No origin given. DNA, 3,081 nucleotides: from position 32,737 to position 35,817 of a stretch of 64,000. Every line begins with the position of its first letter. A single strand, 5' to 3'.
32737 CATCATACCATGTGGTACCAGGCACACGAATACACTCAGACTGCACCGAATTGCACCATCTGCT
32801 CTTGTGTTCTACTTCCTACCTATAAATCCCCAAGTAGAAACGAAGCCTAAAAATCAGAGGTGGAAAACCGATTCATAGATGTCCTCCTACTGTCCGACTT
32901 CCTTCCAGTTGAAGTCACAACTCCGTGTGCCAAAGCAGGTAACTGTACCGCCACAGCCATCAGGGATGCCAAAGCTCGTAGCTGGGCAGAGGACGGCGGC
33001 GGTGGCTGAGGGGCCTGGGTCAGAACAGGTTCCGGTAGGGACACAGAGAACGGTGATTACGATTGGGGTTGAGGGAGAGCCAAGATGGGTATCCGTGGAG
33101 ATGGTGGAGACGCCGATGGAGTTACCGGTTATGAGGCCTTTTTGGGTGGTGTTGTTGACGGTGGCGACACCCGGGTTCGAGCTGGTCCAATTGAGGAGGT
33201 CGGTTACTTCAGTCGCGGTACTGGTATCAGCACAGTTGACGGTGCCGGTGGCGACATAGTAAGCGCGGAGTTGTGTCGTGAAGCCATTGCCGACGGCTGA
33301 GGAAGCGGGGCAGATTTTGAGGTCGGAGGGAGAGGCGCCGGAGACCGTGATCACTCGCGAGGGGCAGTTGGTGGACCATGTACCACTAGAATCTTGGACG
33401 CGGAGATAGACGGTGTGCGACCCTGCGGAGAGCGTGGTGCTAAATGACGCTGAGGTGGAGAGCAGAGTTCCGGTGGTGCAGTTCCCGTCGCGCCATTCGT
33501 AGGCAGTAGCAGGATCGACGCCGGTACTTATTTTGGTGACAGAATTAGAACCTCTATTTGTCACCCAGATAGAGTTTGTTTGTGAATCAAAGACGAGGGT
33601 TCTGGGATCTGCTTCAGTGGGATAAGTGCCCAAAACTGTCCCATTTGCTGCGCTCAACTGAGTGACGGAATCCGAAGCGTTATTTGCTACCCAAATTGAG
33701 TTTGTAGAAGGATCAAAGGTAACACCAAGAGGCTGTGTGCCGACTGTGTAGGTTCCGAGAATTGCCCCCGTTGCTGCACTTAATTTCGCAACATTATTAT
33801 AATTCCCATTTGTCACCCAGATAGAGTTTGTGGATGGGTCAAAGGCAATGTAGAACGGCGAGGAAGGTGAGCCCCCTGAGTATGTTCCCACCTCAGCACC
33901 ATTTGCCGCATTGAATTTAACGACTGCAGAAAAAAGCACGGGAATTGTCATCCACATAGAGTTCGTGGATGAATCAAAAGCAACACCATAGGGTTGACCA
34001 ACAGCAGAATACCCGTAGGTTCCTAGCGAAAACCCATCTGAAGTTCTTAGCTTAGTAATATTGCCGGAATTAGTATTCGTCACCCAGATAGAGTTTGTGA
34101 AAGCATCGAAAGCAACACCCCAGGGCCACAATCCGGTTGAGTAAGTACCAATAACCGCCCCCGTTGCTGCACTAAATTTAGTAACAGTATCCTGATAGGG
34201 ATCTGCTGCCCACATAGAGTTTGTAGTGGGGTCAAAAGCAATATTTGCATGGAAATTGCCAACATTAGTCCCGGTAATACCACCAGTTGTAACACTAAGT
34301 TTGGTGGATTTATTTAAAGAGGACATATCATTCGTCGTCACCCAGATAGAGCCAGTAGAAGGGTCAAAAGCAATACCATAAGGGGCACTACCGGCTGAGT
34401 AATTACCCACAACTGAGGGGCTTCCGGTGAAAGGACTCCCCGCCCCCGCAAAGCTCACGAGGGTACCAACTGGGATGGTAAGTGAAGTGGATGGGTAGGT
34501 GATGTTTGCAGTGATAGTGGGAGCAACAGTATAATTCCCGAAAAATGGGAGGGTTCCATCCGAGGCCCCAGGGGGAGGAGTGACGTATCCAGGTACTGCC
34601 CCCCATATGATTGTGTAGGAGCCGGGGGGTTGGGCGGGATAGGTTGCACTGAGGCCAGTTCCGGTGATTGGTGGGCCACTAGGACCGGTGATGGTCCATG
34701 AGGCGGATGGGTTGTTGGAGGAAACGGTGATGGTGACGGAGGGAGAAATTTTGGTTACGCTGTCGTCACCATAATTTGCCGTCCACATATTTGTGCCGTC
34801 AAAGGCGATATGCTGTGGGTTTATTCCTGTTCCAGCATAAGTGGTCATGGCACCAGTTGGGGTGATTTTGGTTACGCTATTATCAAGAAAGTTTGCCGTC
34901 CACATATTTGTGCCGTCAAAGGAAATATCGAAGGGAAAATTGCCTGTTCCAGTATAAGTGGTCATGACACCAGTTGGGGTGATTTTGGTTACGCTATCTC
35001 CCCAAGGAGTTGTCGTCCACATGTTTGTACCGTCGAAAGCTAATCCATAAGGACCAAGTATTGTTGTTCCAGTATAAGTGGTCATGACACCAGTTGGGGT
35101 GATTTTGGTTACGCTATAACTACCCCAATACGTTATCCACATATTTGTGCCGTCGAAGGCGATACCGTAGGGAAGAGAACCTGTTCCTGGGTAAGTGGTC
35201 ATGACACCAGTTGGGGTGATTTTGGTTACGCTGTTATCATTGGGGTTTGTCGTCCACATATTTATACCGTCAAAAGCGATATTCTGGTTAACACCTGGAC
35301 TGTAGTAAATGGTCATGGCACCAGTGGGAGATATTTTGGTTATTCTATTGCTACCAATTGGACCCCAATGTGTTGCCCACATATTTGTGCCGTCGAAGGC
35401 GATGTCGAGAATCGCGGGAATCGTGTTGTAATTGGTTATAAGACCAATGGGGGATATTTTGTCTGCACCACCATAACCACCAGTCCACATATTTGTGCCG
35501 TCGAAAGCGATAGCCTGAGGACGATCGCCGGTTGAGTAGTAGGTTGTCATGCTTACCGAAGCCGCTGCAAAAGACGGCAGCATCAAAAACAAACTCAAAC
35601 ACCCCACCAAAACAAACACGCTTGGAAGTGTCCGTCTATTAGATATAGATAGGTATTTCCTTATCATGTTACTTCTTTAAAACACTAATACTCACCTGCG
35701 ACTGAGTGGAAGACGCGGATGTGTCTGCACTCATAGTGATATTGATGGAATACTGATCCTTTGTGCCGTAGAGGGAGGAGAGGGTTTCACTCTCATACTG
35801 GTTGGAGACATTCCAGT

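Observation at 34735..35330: Near-identical 114-bp tandem repeats inside a 926-aa double beta-propeller surface protein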

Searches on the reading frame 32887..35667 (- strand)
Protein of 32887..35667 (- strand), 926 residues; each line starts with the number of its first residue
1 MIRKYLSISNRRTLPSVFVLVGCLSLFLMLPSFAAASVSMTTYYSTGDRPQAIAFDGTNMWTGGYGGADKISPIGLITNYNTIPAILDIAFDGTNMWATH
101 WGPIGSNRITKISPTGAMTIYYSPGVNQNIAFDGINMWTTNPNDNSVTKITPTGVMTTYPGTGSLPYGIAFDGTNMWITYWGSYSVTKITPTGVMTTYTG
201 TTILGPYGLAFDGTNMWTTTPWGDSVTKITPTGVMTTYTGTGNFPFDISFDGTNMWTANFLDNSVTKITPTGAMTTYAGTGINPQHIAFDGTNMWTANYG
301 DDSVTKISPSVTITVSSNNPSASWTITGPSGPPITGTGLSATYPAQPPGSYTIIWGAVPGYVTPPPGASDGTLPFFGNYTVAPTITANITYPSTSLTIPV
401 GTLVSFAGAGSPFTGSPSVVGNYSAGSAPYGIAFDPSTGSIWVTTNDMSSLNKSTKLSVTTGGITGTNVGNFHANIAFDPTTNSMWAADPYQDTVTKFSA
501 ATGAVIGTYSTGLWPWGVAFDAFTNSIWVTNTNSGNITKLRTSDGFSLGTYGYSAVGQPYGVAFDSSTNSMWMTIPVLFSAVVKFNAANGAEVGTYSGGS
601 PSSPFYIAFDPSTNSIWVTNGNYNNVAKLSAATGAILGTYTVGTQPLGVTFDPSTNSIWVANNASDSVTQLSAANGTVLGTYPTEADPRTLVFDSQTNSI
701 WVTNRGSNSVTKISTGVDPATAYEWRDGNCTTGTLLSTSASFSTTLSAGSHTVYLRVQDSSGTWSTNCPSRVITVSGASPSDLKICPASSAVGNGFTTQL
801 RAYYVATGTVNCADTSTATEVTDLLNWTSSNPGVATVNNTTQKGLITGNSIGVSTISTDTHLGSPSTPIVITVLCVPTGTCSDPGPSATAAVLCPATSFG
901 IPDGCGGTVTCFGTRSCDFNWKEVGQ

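Call 4: search_protein_families(library=pfam, proteins=[window:32887-35667:-], max_evalue=0.1)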
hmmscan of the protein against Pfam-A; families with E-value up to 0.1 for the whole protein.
window:32887-35667:- (926 aa): 10 families
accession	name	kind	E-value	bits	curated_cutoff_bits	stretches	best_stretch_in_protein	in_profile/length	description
PF24684.1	Vgb_lyase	-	5.5e-23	81.6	50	3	90-315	21-257/290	Virginiamycin B lyase family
PF01436.27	NHL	-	8.1e-09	35.5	20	0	514-538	3-26/28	NHL repeat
PF10282.15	Lactonase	-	5.1e-07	29.7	21.7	1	639-713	239-318/344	Lactonase, 7-bladed beta-propeller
PF03958.22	Secretin_N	-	3.7e-05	24.3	28.2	0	598-628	26-55/69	Bacterial type II/III secretion system short domain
PF02368.24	Big_2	-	0.00071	19.9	22.8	1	815-857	25-65/79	Bacterial Ig-like domain (group 2)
PF25174.1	Beta-prop_THOC3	-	0.0023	17.4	305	1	606-711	51-154/272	THOC3 beta-propeller domain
PF23763.2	Beta-barrel_GLAA-B_I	-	0.0038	17.8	28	0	427-454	43-71/95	GLAA-B beta-barrel domain I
PF00847.26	AP2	-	0.01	16.6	33.3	0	518-553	6-37/54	AP2 domain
PF11715.16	Beta-prop_Nup120_160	-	0.011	14.9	30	0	425-451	457-483/491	Nucleoporin Nup120/160, beta-propeller domain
PF22498.2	FKBP-like_N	-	0.018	15.4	26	0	606-618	10-22/52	FKBP-like, N-terminal domain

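Call 10: find_homologous_proteins(query=window:32887-35667:-, max_evalue=0.00001)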
Query window:32887-35667:- (926 aa): 524 proteins with E <= 0.00001 among 8000 candidates; the best 120 are listed.
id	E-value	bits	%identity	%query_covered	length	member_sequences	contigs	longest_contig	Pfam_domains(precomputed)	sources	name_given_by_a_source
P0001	0.0e+0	2054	100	100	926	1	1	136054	PF10282.16,PF24684.2,PF01436.28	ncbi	-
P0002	6.2e-186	638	41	64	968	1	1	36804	PF12733.14,PF10282.16,PF25077.2,PF08450.19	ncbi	ncbi:MAG: cadherin-like beta sandwich domain-containing protein, partial [Patescibacteria group bact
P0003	8.3e-130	453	32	64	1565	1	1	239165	PF24684.2,PF01436.28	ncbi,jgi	ncbi:MAG: hypothetical protein WC847_00530 [Candidatus Paceibacterota bacterium]|jgi:DNA-binding bet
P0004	4.9e-126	440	58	30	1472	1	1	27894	-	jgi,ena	-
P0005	1.5e-124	435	39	67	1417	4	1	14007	PF06632.18,PF13620.13,PF19078.7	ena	-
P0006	1.3e-121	426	47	25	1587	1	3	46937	PF24684.2,PF08450.19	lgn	-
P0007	1.5e-110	389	32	77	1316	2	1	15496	PF21959.3,PF23278.2,PF21783.3,PF01436.28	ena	-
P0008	1.1e-108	383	48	30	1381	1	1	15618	PF17802.8,PF13620.13,PF22904.4,PF17210.10,PF19078.7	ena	-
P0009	5.3e-105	371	54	29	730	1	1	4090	PF24684.2,PF01471.24,PF19078.7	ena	-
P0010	1.1e-103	366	44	33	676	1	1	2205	PF07963.18,PF24684.2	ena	-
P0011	3.2e-102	361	58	31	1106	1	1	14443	PF05658.20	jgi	jgi:hypothetical protein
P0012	1.8e-99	352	51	21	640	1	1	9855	PF24684.2,PF01471.24,PF19078.7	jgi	jgi:hypothetical protein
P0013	5.5e-91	324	52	40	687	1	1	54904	PF09603.16,PF08450.19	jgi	jgi:uncharacterized protein (TIGR02145 family)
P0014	1.2e-90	323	62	22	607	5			PF07705.18,PF24684.2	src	-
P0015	7.9e-90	320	54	29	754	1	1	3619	PF07705.18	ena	-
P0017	1.3e-86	310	51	30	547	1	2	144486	PF24684.2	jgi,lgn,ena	jgi:hypothetical protein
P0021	9.8e-84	300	56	28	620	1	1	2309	PF24684.2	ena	-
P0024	4.0e-78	282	68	19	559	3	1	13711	PF01391.24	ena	-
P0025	4.5e-78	281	51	29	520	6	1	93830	PF24684.2,PF19078.7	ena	-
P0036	1.7e-71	260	52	24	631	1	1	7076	PF07963.18,PF24684.2,PF08450.19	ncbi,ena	-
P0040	3.3e-70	255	48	29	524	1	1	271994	PF24684.2,PF19078.7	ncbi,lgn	ncbi:MAG: Ig-like domain-containing protein [bacterium]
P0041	3.1e-69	252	48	24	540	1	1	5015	PF24684.2,PF01471.24,PF19078.7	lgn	-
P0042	2.6e-68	249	56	25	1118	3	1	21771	PF22352.3,PF07705.18,PF24684.2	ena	-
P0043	6.6e-68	248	57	23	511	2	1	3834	PF24684.2,PF19078.7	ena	-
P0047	2.8e-66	242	44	32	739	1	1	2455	PF21783.3,PF24684.2,PF01436.28,PF01471.24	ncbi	-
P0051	2.7e-64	236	44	32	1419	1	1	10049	PF24684.2,PF08450.19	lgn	-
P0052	3.3e-64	236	49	28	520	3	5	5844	PF24684.2,PF19078.7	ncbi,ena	-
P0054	7.6e-64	234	33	59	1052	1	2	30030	PF26549.1,PF00058.24,PF14433.12,PF20067.6,PF24684.2,PF02368.25,PF01436.28,PF14252.12,PF06739.18,PF26918.1,PF08450.19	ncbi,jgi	jgi:DNA-binding beta-propeller fold protein YncE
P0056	1.6e-63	233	48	34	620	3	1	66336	PF24684.2,PF19078.7,PF08450.19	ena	-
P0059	2.5e-62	229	31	62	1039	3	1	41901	PF10282.16,PF25059.2,PF07494.18,PF20067.6,PF24684.2,PF01436.28,PF25021.2,PF06739.18,PF00041.28,PF08450.19,PF16656.12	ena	-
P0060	5.4e-62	228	49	28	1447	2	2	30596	PF11999.14,PF27067.1,PF24684.2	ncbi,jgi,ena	jgi:hypothetical protein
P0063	8.1e-62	228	45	32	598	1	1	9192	PF24684.2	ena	-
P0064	1.0e-61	227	50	29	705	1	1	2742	PF24684.2,PF01471.24,PF19078.7,PF08450.19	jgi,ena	jgi:hypothetical protein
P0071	6.9e-60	221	28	51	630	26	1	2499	PF13360.14,PF23278.2,PF24684.2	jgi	jgi:DNA-binding beta-propeller fold protein YncE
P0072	1.0e-59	221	41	28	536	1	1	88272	PF24684.2,PF01471.24,PF19078.7,PF08450.19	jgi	jgi:hypothetical protein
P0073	1.1e-59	221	32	64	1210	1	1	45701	PF26549.1,PF20067.6,PF24684.2,PF01436.28,PF14252.12,PF06739.18,PF08450.19,PF13403.12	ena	-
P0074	4.0e-59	219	42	31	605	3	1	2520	PF24684.2,PF01471.24,PF19078.7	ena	-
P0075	4.1e-59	219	41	30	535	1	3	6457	PF24684.2,PF01471.24,PF19078.7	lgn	-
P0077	3.5e-57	212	48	32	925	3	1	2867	PF13715.13,PF24684.2,PF13620.13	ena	-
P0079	1.4e-56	210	42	22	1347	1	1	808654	PF01557.24,PF20067.6,PF24684.2,PF01436.28,PF06739.18,PF08450.19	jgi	jgi:streptogramin lyase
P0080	1.4e-56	210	49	28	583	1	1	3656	PF16410.11,PF24684.2,PF08450.19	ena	-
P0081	2.0e-56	210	49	24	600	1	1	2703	PF24684.2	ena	-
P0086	3.4e-54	202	42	28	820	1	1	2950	PF07963.18,PF24684.2,PF02368.25,PF08450.19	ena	-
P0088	4.5e-54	202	51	29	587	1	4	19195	PF24684.2,PF01471.24,PF19078.7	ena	-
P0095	7.0e-53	198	29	64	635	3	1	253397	PF24684.2,PF01436.28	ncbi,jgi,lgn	ncbi:MAG TPA: hypothetical protein VGG02_00840 [Chthoniobacterales bacterium]|jgi:outer membrane pro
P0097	9.5e-53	198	42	30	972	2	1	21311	PF24684.2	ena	-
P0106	1.2e-50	191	45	20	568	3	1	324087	PF24684.2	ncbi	ncbi:MAG TPA: hypothetical protein VGG89_14300 [Candidatus Baltobacteraceae bacterium]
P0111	2.4e-49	186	45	24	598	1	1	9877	PF24684.2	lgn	-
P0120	6.2e-48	182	49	21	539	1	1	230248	PF24684.2,PF01471.24,PF19078.7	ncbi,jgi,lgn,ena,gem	ncbi:MAG: Ig-like domain-containing protein [Candidatus Paceibacterota bacterium]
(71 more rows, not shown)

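Call 11: find_encoding_contigs(protein=window:32887-35667:-, flank=10000, max_places=10)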
Protein window:32887-35667:- (926 aa): no gene with exactly this product is on record in the collection.

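Call 13: list_cluster_members(proteins=[P0001])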
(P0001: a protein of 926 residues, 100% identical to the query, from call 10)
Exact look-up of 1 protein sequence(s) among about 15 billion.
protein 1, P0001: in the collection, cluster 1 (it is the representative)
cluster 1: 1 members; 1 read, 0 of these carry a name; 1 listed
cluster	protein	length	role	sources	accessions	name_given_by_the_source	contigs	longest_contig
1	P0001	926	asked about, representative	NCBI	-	-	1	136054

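Call 15: search_protein_families(library=ncbifam, proteins=[window:32887-35667:-], max_evalue=0.01)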
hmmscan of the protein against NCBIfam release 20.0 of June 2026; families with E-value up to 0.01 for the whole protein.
window:32887-35667:- (926 aa): 5 families
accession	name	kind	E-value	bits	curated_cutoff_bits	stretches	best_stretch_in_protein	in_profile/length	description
TIGR03866.1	PQQ_ABC_repeats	subfamily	2.9e-17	62.7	287.3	1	612-715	9-112/310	PQQ-dependent catabolism-associated beta-propeller protein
NF052280.1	7_blade_YncE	equivalog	2.2e-09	36.6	400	1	607-713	221-326/338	7-bladed beta-propeller protein YncE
NF052340.1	hydrazine_beta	equivalog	2.5e-08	33.4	560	2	580-671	10-102/372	hydrazine synthase subunit beta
NF010016.0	PRK13493.1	equivalog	0.00015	21.6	369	0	419-453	168-202/227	chemoreceptor glutamine deamidase CheD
NF048007.1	MmpL3Stblzr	equivalog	0.003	16.8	600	1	607-707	54-154/366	MmpL3/TtfA transport complex stabilizer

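Call 17: find_encoding_contigs(protein=P0002, flank=4000, max_places=2)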
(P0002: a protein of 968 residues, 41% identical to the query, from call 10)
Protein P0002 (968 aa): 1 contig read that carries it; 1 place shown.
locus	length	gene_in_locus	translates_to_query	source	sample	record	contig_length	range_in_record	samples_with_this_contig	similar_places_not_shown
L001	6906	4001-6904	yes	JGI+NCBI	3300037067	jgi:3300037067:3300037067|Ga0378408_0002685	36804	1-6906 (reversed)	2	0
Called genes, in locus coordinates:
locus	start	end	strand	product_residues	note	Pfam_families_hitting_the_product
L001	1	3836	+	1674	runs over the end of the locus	PF12733:Cadherin-like, PF24684:Vgb_lyase, PF12733:Cadherin-like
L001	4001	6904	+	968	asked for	PF12733:Cadherin-like, PF08450:SGL (faint), PF10282:Lactonase (faint), PF25077:DUF7800 (faint), PF12733:Cadherin-like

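Call 18: find_encoding_contigs(protein=P0024, flank=4000, max_places=3)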
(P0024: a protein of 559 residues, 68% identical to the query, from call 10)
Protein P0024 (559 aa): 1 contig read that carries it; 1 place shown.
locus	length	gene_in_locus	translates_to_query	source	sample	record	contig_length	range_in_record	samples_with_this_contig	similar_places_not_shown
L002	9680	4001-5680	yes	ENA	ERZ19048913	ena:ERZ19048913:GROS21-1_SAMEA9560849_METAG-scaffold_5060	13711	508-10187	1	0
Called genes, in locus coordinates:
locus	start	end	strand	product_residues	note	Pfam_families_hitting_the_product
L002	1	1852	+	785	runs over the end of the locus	?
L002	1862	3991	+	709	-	-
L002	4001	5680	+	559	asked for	PF01391:Collagen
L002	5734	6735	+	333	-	PF07603:Lcl_C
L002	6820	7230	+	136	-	-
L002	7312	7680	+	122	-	-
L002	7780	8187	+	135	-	-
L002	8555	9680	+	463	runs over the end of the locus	PF00041:fn3, PF21605:CRLF2-like_D2 (faint), PF25059:FN3_DSCAM-DSCAML_C (faint), PF00041:fn3, PF04151:PPC (weak), PF18962:Por_Secre_tail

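Call 19: find_encoding_contigs(protein=P0011, flank=4000, max_places=2)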
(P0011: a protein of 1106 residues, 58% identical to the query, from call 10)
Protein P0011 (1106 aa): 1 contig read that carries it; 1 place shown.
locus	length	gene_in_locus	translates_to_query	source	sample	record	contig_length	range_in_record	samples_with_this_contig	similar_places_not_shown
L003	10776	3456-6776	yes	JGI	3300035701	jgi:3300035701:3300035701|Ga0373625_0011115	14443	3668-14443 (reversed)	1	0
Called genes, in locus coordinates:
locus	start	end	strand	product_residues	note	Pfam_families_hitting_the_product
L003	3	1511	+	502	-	?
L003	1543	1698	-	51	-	-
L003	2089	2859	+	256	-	-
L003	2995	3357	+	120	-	-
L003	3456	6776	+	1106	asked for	PF05658:YadA_head (faint)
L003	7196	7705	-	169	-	PF13649:Methyltransf_25 (weak)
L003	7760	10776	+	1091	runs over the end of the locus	PF05048:NosD, PF13229:Beta_helix, PF05048:NosD, PF13229:Beta_helix, PF05048:NosD, PF13229:Beta_helix, PF05048:NosD, PF02412:TSP_3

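Call 20: find_encoding_contigs(protein=P0004, flank=4000, max_places=2)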
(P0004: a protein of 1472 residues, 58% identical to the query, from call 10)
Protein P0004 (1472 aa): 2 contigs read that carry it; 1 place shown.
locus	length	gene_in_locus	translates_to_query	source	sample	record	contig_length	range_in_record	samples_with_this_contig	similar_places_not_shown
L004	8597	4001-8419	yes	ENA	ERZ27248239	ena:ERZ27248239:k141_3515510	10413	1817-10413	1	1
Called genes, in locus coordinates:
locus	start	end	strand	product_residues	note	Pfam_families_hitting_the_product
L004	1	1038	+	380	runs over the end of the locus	PF01409:tRNA-synt_2d, PF03147:FDX-ACB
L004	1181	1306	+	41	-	-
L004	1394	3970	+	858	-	PF00133:tRNA-synt_1, PF09334:tRNA-synt_1g, PF13603:tRNA-synt_1_2, PF09334:tRNA-synt_1g, PF08264:Anticodon_1, PF10458:Val_tRNA-synt_C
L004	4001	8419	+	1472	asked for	-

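Call 49: fold_search(model_id=the predicted structure, library=pdb)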
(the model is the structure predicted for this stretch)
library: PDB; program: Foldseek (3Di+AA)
matches with E <= 10: 1951; with E <= 0.001: 1845
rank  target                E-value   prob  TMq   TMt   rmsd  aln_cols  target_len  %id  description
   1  2ymu_A                2.3e-24  1.00  0.26  0.41  22.7       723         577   16  Structure of a highly repetitive propeller structure (released 2012-10-17)
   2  7mq8_LT               9.9e-19  1.00  0.25  0.27  22.8       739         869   10  Cryo-EM structure of the human SSU processome, state pre-A1 (released 2021-09-22)
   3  9g33_UU               2.8e-18  1.00  0.24  0.26  22.9       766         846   10  Stalled 90S - Utp23-Krr1-deltaC3 (released 2025-06-18)
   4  9n6v_LT               4.6e-18  1.00  0.24  0.25  22.8       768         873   10  SSU processome maturation and disassembly, State A (released 2025-11-05)
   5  5i2t                  8.4e-18  1.00  0.25  0.37  21.6       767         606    9  Domain characterization of the WD protein Pwp2 and their relevance in ribosome biogenesis (released 2017-06-21)
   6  9e78_0L               8.4e-18  1.00  0.23  0.33  16.6       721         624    8  48-nm repeat of the Leishmania tarentolae doublet microtubule (released 2025-03-12)
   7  7mqa_LT               1.1e-17  1.00  0.23  0.24  20.3       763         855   10  Cryo-EM structure of the human SSU processome, state post-A1 (released 2021-09-22)
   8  9n6z_LT               1.4e-17  1.00  0.24  0.27  23.1       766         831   10  SSU processome maturation and disassembly, State D (released 2025-11-05)
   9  6zqa_UU               1.7e-17  1.00  0.24  0.26  22.9       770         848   10  Cryo-EM structure of the 90S pre-ribosome from Saccharomyces cerevisiae, state A (Poly-Ala) (released 2020-09-23)
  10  7mq8_LO               1.8e-17  1.00  0.24  0.26  19.4       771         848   10  Cryo-EM structure of the human SSU processome, state pre-A1 (released 2021-09-22)
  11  3s8z_A                2.0e-17  1.00  0.22  0.33  27.5       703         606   11  Crystal structure of LRP6-E3E4 (released 2011-10-26)
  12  8iyj_e                2.2e-17  1.00  0.23  0.35  22.1       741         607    8  Cryo-EM structure of the 48-nm repeat doublet microtubule from mouse sperm (released 2023-07-05)
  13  8dvn_A                2.3e-17  1.00  0.22  0.33  26.7       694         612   11  Crystal structure of LRP6 E3E4 in complex with disulfide constrained peptide E3.10 (released 2023-03-29)
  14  7mqa_LO               2.5e-17  1.00  0.24  0.27  19.6       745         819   10  Cryo-EM structure of the human SSU processome, state post-A1 (released 2021-09-22)
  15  3ott_A                2.6e-17  1.00  0.24  0.29  23.9       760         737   11  Crystal Structure of the extracellular domain of the putative one component system BT4673 from B. thetaiotaomicron (released 2011-08-10)
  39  2z2n                  2.9e-16  1.00  0.27  0.81   2.7       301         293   20  Crystal Structure of selenomethionine substituted virginiamycin B lyase from Staphylococcus aureus (released 2007-06-19)
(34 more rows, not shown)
